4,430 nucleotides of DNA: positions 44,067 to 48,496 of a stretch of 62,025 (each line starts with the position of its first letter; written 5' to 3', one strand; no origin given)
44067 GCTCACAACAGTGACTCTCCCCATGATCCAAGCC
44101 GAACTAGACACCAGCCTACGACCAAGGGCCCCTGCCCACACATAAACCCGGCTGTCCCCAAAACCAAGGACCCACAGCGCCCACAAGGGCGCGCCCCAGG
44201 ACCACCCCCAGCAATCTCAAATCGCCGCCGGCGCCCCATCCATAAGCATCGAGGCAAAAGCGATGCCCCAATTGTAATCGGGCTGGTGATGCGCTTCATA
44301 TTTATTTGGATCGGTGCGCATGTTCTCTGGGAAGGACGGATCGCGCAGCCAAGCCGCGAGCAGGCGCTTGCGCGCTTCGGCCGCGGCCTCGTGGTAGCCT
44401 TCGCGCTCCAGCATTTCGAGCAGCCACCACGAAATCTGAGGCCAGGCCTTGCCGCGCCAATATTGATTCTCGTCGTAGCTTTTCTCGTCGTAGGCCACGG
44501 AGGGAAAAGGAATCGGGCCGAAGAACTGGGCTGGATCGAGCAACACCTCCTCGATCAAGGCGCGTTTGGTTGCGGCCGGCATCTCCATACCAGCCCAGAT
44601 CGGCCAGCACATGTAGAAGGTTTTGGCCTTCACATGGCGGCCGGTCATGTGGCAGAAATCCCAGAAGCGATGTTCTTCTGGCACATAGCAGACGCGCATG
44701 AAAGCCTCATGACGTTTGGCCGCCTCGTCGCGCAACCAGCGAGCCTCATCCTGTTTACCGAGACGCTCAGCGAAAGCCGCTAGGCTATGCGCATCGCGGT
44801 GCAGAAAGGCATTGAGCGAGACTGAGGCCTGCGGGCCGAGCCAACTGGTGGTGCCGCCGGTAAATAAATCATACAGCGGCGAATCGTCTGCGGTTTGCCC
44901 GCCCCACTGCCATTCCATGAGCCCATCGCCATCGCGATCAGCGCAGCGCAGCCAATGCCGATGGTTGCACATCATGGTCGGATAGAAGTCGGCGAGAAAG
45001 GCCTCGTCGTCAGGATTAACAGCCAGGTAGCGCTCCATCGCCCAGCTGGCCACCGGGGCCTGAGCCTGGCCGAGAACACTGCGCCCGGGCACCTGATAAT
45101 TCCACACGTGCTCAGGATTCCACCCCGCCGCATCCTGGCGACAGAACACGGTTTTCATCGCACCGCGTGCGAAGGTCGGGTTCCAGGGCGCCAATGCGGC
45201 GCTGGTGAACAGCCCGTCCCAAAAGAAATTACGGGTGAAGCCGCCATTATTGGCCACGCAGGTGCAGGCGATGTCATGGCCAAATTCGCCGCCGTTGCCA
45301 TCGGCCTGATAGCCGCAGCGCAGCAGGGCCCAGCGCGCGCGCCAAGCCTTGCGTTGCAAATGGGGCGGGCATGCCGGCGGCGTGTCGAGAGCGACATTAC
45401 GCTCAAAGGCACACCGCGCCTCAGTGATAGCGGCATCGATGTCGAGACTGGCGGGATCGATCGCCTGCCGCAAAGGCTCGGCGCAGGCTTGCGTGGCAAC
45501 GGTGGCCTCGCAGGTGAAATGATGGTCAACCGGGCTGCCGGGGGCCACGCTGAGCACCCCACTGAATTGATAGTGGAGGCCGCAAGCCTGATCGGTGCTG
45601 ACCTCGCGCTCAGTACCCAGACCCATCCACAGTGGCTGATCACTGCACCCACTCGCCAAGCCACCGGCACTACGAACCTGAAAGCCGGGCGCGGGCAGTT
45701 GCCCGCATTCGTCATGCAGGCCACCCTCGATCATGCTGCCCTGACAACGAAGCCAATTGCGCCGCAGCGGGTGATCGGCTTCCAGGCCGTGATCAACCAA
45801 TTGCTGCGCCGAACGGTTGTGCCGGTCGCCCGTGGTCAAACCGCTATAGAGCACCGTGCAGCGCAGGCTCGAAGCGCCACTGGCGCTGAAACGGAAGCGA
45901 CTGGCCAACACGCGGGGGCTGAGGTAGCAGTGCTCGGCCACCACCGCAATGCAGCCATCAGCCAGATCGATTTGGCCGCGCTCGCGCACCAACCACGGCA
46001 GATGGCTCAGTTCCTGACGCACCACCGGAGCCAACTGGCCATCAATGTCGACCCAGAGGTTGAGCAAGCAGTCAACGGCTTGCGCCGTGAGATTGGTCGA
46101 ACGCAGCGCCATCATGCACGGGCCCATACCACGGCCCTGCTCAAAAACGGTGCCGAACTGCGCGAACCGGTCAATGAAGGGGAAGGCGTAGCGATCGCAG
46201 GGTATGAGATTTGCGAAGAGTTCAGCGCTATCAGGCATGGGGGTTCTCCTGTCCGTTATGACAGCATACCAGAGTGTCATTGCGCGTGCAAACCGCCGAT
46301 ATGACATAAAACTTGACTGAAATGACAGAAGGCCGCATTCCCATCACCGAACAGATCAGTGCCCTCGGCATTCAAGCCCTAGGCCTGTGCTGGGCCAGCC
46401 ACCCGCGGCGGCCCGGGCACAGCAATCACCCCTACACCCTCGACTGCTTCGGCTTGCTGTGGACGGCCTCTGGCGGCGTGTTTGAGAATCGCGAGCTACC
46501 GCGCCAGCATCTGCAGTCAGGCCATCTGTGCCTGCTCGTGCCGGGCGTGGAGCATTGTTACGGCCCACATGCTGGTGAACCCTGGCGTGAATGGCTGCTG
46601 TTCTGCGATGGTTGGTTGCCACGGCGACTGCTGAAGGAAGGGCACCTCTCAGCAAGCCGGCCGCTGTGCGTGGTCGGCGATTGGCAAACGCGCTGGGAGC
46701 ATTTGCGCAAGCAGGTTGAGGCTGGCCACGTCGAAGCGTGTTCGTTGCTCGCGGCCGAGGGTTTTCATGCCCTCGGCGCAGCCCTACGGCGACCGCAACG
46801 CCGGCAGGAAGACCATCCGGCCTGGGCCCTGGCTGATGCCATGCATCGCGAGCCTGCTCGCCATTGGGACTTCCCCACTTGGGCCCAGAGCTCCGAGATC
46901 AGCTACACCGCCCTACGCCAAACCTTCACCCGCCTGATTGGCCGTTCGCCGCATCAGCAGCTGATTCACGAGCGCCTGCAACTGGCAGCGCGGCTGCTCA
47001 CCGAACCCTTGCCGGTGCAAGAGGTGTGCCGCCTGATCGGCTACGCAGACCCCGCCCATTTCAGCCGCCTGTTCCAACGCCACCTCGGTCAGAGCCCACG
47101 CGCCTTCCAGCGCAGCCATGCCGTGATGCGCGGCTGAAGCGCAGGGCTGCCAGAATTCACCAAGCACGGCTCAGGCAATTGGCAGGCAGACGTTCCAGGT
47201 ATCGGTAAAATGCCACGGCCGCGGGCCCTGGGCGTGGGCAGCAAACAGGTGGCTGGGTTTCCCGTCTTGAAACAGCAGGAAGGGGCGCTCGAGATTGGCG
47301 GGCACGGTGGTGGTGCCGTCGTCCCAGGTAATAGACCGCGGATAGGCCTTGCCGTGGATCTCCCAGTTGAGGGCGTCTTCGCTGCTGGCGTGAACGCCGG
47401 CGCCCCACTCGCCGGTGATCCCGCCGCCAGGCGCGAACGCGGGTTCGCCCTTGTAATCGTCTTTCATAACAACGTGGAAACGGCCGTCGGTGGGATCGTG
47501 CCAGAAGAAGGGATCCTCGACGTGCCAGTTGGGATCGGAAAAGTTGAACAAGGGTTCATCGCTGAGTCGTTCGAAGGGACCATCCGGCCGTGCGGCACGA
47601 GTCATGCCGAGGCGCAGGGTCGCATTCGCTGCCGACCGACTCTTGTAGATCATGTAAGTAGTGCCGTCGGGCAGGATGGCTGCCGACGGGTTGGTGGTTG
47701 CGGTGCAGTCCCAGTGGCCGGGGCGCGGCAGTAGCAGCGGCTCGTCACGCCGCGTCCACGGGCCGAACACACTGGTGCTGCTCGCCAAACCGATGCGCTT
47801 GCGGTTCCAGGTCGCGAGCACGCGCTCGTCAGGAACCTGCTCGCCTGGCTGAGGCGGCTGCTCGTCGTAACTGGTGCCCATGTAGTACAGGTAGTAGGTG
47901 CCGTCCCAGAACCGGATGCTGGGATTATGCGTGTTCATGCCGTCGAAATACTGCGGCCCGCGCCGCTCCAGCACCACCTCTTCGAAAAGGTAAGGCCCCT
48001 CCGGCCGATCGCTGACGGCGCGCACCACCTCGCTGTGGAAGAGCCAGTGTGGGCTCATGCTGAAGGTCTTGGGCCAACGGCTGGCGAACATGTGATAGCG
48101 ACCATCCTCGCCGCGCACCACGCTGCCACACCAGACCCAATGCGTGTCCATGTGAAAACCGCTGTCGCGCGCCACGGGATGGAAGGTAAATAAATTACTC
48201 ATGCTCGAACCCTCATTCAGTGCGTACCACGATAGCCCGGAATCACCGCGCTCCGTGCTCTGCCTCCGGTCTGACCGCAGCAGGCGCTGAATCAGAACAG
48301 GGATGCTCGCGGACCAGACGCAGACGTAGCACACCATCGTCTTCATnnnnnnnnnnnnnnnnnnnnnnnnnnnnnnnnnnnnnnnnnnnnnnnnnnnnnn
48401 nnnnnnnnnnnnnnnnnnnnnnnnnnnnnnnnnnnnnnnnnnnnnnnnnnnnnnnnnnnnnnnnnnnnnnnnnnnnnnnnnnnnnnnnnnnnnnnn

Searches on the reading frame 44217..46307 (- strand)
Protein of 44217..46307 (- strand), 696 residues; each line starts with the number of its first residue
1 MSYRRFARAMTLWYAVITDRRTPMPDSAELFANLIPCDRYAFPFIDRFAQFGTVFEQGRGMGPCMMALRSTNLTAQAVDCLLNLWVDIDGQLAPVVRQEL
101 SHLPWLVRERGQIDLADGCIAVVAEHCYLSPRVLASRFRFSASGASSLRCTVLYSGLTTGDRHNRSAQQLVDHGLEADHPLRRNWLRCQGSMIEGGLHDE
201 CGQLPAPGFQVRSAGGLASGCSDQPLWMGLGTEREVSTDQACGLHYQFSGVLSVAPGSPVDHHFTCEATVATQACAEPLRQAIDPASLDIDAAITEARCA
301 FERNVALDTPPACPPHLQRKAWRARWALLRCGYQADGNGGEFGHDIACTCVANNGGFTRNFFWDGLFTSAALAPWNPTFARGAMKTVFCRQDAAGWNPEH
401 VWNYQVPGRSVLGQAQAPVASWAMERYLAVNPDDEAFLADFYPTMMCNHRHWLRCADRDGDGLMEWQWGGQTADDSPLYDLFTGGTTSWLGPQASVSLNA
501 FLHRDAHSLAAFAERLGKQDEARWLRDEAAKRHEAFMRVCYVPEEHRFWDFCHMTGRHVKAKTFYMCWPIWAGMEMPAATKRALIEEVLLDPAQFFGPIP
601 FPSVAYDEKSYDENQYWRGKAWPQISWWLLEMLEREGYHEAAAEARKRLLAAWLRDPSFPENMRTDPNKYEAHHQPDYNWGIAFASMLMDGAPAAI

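Call 25: search_protein_families(library=pfam, proteins=[window:44217-46307:-], max_evalue=0.001)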
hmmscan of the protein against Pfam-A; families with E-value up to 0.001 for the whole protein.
window:44217-46307:- (696 aa): 2 families
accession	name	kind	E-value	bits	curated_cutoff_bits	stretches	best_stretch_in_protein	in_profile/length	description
PF22422.2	MGH1-like_GH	-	7.8e-37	128.1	27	1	363-680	7-355/356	Mannosylglycerate hydrolase MGH1-like glycoside hydrolase domain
PF01204.24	Trehalase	-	6.8e-08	32.3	21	1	494-678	305-484/512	Trehalase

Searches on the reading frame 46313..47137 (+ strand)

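Call 77: search_protein_families(library=pfam, proteins=[window:46313-47137:+], max_evalue=0.001)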
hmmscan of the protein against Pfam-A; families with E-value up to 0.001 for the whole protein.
window:46313-47137:+ (274 aa): 3 families
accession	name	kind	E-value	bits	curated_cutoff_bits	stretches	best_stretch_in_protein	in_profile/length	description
PF12833.13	HTH_18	-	4.4e-18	65.8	33.6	1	190-267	1-79/80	Helix-turn-helix domain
PF00165.29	HTH_AraC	-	2.9e-10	40.5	26.6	1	230-266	6-41/42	Bacterial regulatory helix-turn-helix proteins, AraC family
PF02311.25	AraC_binding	-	0.00015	21.9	21.1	1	64-132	42-113/135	AraC-like ligand binding domain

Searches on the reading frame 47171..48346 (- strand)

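Call 77: search_protein_families(library=pfam, proteins=[window:47171-48346:-], max_evalue=0.001)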
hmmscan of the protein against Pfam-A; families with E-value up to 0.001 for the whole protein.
window:47171-48346:- (391 aa): 1 family
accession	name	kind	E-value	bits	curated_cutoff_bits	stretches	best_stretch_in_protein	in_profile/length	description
PF04616.20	Glyco_hydro_43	-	1e-06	28.8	32.2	0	125-199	52-109/288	Glycosyl hydrolases family 43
